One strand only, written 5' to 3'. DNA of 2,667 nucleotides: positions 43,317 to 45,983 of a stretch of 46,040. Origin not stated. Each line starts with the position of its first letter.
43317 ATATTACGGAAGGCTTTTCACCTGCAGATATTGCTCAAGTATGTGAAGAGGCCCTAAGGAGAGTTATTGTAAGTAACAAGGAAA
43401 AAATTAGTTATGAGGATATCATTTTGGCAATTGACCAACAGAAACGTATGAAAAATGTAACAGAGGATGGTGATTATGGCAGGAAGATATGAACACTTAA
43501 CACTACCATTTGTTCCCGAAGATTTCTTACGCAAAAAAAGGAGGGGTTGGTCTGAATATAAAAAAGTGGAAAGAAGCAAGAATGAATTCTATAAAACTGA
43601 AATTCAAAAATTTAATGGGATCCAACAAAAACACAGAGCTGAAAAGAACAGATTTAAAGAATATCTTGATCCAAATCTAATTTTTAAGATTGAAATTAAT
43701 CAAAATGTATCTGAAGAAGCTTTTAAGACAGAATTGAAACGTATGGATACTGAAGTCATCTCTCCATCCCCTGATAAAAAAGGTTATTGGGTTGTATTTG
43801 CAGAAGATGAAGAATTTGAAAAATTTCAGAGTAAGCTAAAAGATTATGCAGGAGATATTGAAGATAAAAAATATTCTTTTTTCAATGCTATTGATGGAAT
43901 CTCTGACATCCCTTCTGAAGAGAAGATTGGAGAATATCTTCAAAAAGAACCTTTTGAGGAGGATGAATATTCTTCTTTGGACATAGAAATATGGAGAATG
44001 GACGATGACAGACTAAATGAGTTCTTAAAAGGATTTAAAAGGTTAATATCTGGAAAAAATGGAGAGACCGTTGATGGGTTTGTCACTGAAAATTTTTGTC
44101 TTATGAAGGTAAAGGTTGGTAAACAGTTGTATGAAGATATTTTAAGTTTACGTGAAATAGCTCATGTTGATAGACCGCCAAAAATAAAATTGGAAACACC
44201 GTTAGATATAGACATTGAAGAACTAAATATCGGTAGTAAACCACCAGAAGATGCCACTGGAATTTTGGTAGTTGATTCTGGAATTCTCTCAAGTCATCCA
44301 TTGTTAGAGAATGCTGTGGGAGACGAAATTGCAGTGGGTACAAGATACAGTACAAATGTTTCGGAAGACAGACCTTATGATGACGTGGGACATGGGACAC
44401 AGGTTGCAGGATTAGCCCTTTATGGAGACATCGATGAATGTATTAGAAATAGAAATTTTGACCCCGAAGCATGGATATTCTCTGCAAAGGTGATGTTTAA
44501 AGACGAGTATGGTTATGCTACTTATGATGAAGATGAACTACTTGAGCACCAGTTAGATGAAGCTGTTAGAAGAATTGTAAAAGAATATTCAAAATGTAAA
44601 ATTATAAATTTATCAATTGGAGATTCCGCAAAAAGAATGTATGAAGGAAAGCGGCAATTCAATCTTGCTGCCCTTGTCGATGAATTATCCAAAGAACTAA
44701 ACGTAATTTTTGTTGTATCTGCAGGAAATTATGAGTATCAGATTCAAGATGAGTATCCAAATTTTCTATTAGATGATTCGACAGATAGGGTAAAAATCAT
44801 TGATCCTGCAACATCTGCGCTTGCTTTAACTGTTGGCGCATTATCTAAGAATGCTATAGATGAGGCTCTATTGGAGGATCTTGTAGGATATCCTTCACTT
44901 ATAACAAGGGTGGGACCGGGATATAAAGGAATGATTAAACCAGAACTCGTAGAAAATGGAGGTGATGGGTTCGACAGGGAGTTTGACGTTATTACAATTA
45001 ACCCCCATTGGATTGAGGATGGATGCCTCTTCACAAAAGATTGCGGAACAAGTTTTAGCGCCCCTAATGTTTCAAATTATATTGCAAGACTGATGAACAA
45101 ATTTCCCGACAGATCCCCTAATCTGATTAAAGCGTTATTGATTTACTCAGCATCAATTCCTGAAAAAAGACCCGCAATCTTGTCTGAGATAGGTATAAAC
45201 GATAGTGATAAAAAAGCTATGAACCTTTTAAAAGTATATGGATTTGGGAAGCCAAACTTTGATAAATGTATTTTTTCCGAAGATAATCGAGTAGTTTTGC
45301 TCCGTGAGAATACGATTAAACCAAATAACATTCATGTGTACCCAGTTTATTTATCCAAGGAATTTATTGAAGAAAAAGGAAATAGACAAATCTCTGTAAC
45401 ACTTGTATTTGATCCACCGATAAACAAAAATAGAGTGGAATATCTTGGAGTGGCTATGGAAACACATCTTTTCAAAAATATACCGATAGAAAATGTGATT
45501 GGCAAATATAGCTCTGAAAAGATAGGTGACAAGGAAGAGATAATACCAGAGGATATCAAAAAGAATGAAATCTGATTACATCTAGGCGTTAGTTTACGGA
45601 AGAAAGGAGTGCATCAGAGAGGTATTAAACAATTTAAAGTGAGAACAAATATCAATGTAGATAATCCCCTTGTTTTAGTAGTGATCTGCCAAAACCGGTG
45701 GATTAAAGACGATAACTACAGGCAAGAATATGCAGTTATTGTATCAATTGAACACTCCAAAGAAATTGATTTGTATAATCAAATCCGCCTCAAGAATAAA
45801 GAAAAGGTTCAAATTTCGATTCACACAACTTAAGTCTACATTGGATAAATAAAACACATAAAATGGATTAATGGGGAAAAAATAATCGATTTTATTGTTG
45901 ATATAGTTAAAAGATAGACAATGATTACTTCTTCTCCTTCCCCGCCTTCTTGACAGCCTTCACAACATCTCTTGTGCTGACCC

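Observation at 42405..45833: Archaeal AAA+ ATPase / cytoplasmic S8 subtilase gene pair (Iet-like candidate defence module) in an AT-rich islet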

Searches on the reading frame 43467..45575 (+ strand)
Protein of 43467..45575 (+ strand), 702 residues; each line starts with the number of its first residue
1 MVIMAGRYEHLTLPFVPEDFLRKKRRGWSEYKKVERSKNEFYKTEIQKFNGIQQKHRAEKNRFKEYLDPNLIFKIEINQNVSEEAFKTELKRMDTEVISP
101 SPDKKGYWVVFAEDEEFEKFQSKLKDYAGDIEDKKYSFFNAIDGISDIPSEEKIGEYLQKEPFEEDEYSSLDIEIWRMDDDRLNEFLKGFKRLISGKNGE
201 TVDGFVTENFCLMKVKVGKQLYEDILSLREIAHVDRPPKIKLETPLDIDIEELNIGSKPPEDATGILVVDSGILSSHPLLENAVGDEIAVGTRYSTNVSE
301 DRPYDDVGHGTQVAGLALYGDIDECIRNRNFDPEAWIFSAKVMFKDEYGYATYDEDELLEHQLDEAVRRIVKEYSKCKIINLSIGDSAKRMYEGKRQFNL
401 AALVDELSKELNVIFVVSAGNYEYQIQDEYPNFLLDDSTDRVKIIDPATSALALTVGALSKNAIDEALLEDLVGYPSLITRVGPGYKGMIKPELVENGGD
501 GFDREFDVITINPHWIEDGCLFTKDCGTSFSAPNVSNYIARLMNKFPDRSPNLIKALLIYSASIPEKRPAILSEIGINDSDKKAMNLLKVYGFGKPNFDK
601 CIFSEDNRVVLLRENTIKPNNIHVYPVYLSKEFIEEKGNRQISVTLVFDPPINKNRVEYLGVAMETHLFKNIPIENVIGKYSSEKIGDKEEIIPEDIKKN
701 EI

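Call 3: search_protein_families(library=pfam, proteins=[window:43467-45575:+], max_evalue=0.01)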
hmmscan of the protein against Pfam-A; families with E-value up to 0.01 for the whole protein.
window:43467-45575:+ (702 aa): 1 family
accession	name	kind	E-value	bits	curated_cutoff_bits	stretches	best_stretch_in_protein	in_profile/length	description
PF00082.27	Peptidase_S8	-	4.1e-32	112.1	21.8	1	266-594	6-288/288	Subtilase family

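Call 4: search_protein_families(library=padloc, proteins=[window:43467-45575:+], max_evalue=0.01)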
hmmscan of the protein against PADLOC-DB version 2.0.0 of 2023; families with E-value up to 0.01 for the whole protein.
window:43467-45575:+ (702 aa): 9 families
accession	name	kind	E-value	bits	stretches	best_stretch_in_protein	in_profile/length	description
PDLC02198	IetS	-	7.8e-105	349.5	1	47-688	38-694/795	-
PDLC02197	IetS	-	3.5e-54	182.3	1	112-659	106-622/749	-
PDLC04233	IetS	-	3e-47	159.2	2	108-500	140-559/855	-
PDLC02201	IetS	-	8e-46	154.6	1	72-659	70-613/781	-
PDLC02199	IetS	-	5.3e-36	122.1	1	237-666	287-698/826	-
PDLC02200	IetS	-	5e-34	115.6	1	199-667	207-647/780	-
PDLC02202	IetS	-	3.4e-28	96.3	1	265-655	299-646/780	-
PDLC04234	IetS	-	6.2e-14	49.1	1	298-504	332-566/656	-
PDLC03014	subtilase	-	7.7e-12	43.4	1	261-564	169-377/391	-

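Call 11: find_related_loci(query=window:43467-45572:+, collection=genome_contigs, flank=10000)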
Query window:43467-45572:+ (702 aa) in genome_contigs; peptide patterns used: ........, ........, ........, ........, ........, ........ (x = any residue, [..] = any of these).
97 stretches matched a pattern; 1 encode a relative of the query (tblastn E <= 1e-3); 1 distinct loci.
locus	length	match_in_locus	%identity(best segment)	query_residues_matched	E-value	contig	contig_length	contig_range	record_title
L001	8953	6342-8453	53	4-702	0e+0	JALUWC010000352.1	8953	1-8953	MAG: Geoglobus sp. isolate 128-326_metabat2_scaf2bin.087 128-326_scaffold_4052_c1, whole genome shotgun sequence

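Call 25: search_solved_structures(query=window:43467-45572:+, max_evalue=0.001, show_alignments=1)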
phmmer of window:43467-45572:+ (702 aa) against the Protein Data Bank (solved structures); distinct sequences matched with E-value up to 0.001: 4.
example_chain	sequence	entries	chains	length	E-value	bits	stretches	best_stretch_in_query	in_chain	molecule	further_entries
2gko_A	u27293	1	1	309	5.2e-07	31.7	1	263-389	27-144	microbial serine proteinases; subtilisin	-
9ues_B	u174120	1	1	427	1.6e-06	30.1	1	266-566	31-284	Subtilisin-like serine protease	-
3afg_A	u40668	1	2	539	3.1e-06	29.1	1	266-566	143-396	Subtilisin-like serine protease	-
1ea7_A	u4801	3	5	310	5.1e-05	25.1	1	264-391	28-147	SERINE PROTEASE | 36KDA PROTEASE | Sphericase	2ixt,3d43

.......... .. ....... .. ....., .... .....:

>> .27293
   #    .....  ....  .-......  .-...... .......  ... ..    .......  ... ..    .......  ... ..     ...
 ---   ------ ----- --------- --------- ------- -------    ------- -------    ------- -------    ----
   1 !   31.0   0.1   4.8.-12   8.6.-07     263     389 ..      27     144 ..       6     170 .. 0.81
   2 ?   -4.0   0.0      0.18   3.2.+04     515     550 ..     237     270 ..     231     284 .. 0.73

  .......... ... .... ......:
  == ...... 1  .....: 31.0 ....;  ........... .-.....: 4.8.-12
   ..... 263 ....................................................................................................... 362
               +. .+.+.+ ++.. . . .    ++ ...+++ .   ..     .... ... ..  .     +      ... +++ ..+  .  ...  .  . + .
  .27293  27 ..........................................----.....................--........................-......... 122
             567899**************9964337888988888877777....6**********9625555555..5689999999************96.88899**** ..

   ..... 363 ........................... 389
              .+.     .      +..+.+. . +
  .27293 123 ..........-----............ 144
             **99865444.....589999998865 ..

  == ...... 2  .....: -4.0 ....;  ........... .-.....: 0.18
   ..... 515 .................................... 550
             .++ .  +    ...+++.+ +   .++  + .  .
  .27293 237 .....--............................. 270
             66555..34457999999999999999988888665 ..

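Call 54: search_dna_similar(query=window:43476-45572:+, collection=plasmids, mode=protein, max_rows=40, rows=spread)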
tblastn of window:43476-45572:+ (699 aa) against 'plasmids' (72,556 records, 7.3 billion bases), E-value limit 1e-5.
Records with a match: 356; places in all: 364; records where one place covers at least 80% of the query: 40.
Best place of each record, by identity: <60% 356.
By first word of the organism name: Klebsiella 190; Rhizobium 32; Bradyrhizobium 14; Enterobacter 10; Enterococcus 10; Streptomyces 8; Cupriavidus 5; Leptolyngbya 5; Escherichia 5; Burkholderia 5; and 43 more.
By predicted mobility (MOB-suite, as given by PLSDB): conjugative 243; non-mobilizable 88; mobilizable 25.
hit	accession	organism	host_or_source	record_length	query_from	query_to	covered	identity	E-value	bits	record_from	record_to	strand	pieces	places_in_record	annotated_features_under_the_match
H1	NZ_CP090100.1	Rhizobium leguminosarum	Trifolium pratense,Cell culture,Plant ...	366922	3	692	99%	30.3%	2e-81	290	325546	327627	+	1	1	S8 family peptidase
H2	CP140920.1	Sinorhizobium meliloti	Medicago lupulina,whole organism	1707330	4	668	95%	29.5%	8e-73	265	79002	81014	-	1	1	S8 family peptidase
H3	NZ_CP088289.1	Bradyrhizobium septentrionale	Glycine max cv. AC Glengarry,Cell ...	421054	5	668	95%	29.1%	1e-73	267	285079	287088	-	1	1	S8 family peptidase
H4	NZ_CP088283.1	Bradyrhizobium quebecense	soybean cv. AC Glengarry,Cell ...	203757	5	668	95%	29.0%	5e-72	262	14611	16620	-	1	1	S8 family peptidase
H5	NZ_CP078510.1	Stutzerimonas stutzeri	mixed culture,marine sludge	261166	98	697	86%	28.9%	7e-62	232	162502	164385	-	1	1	S8 family peptidase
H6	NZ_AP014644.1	Leptolyngbya boryana dg5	-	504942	140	630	70%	25.0%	4e-25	119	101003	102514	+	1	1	S8 family peptidase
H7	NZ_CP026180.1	Klebsiella pneumoniae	-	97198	107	645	77%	22.4%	6e-13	81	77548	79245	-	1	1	S8 family peptidase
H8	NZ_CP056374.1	Klebsiella pneumoniae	culture,Wastewater influent sample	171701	107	645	77%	22.4%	6e-13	81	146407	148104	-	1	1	S8 family peptidase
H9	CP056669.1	Klebsiella oxytoca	culture,Wastewater effluent sample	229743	107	645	77%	22.4%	6e-13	81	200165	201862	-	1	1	S8 family peptidase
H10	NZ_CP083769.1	Klebsiella pneumoniae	Homo sapiens,throat swab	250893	107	645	77%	22.4%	6e-13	81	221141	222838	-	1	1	S8 family peptidase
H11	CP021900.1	Enterobacter cloacae complex sp.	-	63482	107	645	77%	22.4%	7e-13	80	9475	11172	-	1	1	hypothetical protein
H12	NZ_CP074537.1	Klebsiella pneumoniae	Homo sapiens,tissue, L hip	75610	107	645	77%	22.4%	7e-13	80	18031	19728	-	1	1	S8 family peptidase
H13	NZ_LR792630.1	Klebsiella pneumoniae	Homo sapiens,blood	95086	107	645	77%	22.4%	7e-13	80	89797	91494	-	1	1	S8 family peptidase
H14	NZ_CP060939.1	Escherichia coli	Homo sapiens,urine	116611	107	645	77%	22.4%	7e-13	80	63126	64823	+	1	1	S8 family peptidase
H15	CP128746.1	Klebsiella pneumoniae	Homo sapiens,urine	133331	107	645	77%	22.4%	7e-13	80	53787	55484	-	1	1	S8 family peptidase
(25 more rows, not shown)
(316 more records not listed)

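Call 55: get_annotated_region(hit=H1, flank=3000)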
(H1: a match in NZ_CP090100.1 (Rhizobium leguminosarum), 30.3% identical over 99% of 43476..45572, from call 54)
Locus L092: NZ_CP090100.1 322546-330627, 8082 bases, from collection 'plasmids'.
description: Rhizobium leguminosarum strain Tp73_4 plasmid pRLTp73_2, complete sequence
organism: Rhizobium leguminosarum (NCBI taxid 384)
taxonomy: Bacteria; Pseudomonadota; Alphaproteobacteria; Hyphomicrobiales; Rhizobiaceae; Rhizobium; Rhizobium leguminosarum
host: -; source: Trifolium pratense,Cell culture,Plant nodule; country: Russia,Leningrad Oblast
typing (MOB-suite, as given by PLSDB): conjugative; replicon rep_cluster_287; relaxase MOBP,MOBP; mating-pair formation MPF_T
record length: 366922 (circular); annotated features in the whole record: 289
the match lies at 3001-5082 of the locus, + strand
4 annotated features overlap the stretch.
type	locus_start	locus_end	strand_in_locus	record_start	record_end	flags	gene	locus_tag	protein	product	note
CDS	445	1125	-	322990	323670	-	-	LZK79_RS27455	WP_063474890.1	GntR family transcriptional regulator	-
CDS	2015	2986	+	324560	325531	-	-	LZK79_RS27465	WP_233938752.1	ATP-binding protein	-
CDS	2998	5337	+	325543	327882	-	-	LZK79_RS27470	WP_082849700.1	S8 family peptidase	-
CDS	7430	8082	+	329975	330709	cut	istB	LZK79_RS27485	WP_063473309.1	IS21-like element helper ATPase IstB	-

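Call 61: search_protein_families(library=ncbifam, proteins=[window:43476-45572:+], max_evalue=0.01)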
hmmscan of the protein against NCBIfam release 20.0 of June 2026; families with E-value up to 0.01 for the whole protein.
window:43476-45572:+ (699 aa): 3 families
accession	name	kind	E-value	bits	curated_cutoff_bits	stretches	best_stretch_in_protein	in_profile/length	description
NF042956.1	IteS_antiphage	equivalog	1.3e-35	122.9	900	1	221-657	217-621/747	S8 family anti-phage peptidase IteS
TIGR03921.1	T7SS_mycosin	equivalog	3.4e-14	52.7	278.75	1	264-459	18-185/353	type VII secretion-associated serine protease mycosin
NF049966.1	QH_SP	equivalog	0.0033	16.8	165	0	263-383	2-97/219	subtilisin-like serine protease QhpE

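Call 78: search_dna_similar(query=window:43476-45572:+, collection=phages, mode=protein, max_rows=10)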
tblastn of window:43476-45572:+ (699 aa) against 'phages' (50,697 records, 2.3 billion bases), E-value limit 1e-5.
Records with a match: 8; places in all: 8; records where one place covers at least 80% of the query: 0.
Best place of each record, by identity: <60% 8.
By first word of the organism name: Paenibacillus 4; Bacteriophage 2; Acutalibacteraceae 1; Escherichia 1.
By host as written in the record: - 2; Paenibacillus larvae 2; Paenibacillus larvae 2006 2; Acutalibacteraceae 1; Escherichia coli 1.
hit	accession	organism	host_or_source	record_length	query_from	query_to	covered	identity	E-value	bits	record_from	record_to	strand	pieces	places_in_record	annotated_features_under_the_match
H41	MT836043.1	Bacteriophage sp.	human fecal samples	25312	214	664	65%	24.4%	9e-12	75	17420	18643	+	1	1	record has no annotation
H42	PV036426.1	Acutalibacteraceae phage NatCom_11578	Acutalibacteraceae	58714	303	687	55%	27.3%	9e-20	100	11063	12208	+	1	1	hypothetical protein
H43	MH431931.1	Paenibacillus phage Yyerffej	Paenibacillus larvae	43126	239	626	56%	25.6%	2e-11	74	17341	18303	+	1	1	peptidase domain protein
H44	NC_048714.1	Paenibacillus phage Yyerffej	Paenibacillus larvae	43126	239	626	56%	25.6%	2e-11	74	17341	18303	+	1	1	S8 family peptidase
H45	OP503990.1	Paenibacillus phage Dash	Paenibacillus larvae 2006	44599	239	626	56%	25.6%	2e-11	74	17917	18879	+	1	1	S8 peptidase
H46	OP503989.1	Paenibacillus phage Callan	Paenibacillus larvae 2006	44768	239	626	56%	25.6%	2e-11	74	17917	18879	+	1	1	S8 peptidase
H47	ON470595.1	Escherichia phage vB_EcoS-683R6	Escherichia coli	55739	368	652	41%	29.2%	2e-15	87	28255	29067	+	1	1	S8 family peptidase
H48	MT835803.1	Bacteriophage sp.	human fecal samples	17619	262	565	43%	27.2%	1e-11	74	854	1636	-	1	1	record has no annotation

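Call 80: get_annotated_region(hit=H14, flank=3000)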
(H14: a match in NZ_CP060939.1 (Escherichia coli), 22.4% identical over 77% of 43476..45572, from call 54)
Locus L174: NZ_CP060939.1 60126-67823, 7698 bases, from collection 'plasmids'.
description: Escherichia coli strain EC11 plasmid pEC11-2, complete sequence
organism: Escherichia coli (NCBI taxid 562)
taxonomy: Bacteria; Pseudomonadota; Gammaproteobacteria; Enterobacterales; Enterobacteriaceae; Escherichia; Escherichia coli
host: -; source: Homo sapiens,urine; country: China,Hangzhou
typing (MOB-suite, as given by PLSDB): conjugative; replicon IncFII,rep_cluster_1418; relaxase MOBF,MOBF; mating-pair formation MPF_F
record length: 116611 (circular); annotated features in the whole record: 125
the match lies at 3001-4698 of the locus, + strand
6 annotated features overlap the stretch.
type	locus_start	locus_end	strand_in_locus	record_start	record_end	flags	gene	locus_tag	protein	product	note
CDS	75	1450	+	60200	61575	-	-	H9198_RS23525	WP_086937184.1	IS3 family transposase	-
CDS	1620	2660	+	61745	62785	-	-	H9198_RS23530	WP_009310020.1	ATP-binding protein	-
CDS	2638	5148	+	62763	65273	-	-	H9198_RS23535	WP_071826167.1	S8 family peptidase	-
CDS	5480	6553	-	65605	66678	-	-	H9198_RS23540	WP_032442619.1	IS481-like element ISKpn28 family transposase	GO:0006313 - DNA transposition [Evidence IEA]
CDS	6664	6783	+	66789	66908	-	-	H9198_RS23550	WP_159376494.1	type I toxin-antitoxin system Hok family toxin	-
CDS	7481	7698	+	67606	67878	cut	-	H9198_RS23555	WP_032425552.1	hypothetical protein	-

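Call 81: search_protein_families(library=padloc, proteins=[L092:2015-2983:+, L092:2998-5334:+, L174:1620-2657:+, L174:2638-5145:+], max_evalue=1e-30)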
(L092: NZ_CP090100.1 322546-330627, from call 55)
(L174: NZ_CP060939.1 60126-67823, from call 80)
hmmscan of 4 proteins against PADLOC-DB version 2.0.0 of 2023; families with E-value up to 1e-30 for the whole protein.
L092:2015-2983:+ (323 aa): 4 families
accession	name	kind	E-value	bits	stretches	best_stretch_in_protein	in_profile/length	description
PDLC02196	IetA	-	9e-88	293.2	1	12-313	20-325/374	-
PDLC04232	IetA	-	3.5e-77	258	1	9-315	17-322/330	-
PDLC02195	IetA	-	3.6e-69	232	1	63-300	87-327/395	-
PDLC04231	IetA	-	6.5e-47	158.5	1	12-250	20-256/262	-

L092:2998-5334:+ (779 aa): 4 families
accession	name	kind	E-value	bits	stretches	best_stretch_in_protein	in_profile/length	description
PDLC02198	IetS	-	4.8e-134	446.1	1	1-778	1-782/795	-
PDLC04233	IetS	-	1e-48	164.1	1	101-778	131-847/855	-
PDLC02197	IetS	-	1.2e-40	137.6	1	127-657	127-617/749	-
PDLC02201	IetS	-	3.9e-33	112.7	1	171-657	162-608/781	-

L174:1620-2657:+ (346 aa): 4 families
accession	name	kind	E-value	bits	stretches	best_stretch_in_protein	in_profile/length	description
PDLC02196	IetA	-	1.4e-73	246.5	1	2-326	2-324/374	-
PDLC04232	IetA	-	8.6e-73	243.6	1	1-323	1-316/330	-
PDLC02195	IetA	-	1.3e-55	187.3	1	8-337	8-347/395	-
PDLC04231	IetA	-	1.4e-40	137.7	1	1-263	1-256/262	-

L174:2638-5145:+ (836 aa): 1 family
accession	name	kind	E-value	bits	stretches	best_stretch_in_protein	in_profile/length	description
PDLC02198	IetS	-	2.2e-41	139.7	1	195-828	167-783/795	-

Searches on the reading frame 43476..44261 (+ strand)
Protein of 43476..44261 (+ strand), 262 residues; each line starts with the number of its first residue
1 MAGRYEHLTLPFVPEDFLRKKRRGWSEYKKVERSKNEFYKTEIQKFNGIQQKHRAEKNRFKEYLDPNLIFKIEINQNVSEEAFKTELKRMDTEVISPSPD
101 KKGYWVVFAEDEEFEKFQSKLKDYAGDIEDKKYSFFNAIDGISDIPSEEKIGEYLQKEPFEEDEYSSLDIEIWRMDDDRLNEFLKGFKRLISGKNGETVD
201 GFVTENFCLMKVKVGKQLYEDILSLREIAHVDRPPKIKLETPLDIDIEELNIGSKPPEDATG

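Call 65: search_protein_families(library=pfam, proteins=[window:43476-44261:+], max_evalue=10)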
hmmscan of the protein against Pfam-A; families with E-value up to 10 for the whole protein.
window:43476-44261:+ (262 aa): 5 families
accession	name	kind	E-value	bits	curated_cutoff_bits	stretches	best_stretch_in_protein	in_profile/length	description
PF11767.14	SET_assoc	-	0.016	15.2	24.1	1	77-115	11-47/66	Histone lysine methyltransferase SET associated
PF16734.10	Pilin_GH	-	0.022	15.6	28.9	1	40-128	5-74/114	Type IV pilin-like G and H, putative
PF04691.17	ApoC-I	-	0.026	14.8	28.3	1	113-147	7-40/61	Apolipoprotein C-I (ApoC-1)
PF11645.14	PDDEXK_5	-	0.1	13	26.1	1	79-124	10-55/138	PD-(D/E)XK endonuclease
PF04494.20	TFIID_NTD2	-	0.22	12.2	22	1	28-80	57-108/133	WD40 associated region in TFIID subunit, NTD2 domain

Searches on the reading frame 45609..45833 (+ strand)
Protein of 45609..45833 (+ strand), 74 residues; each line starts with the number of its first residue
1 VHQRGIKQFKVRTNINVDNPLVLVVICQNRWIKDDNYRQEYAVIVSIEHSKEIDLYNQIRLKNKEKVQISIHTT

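Call 3: search_protein_families(library=pfam, proteins=[window:45609-45833:+], max_evalue=0.01)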
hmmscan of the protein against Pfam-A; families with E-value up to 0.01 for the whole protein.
window:45609-45833:+ (74 aa): 0 families

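Call 4: search_protein_families(library=padloc, proteins=[window:45609-45833:+], max_evalue=0.01)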
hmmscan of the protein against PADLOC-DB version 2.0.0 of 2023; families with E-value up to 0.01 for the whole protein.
window:45609-45833:+ (74 aa): 1 family
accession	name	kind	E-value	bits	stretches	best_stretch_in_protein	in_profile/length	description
PDLC04233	IetS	-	0.0015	14.6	1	13-69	793-850/855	-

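Call 75: find_encoding_contigs(protein=window:45609-45830:+, flank=5000, max_places=5)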
Protein window:45609-45830:+ (74 aa): no gene with exactly this product is on record in the collection.
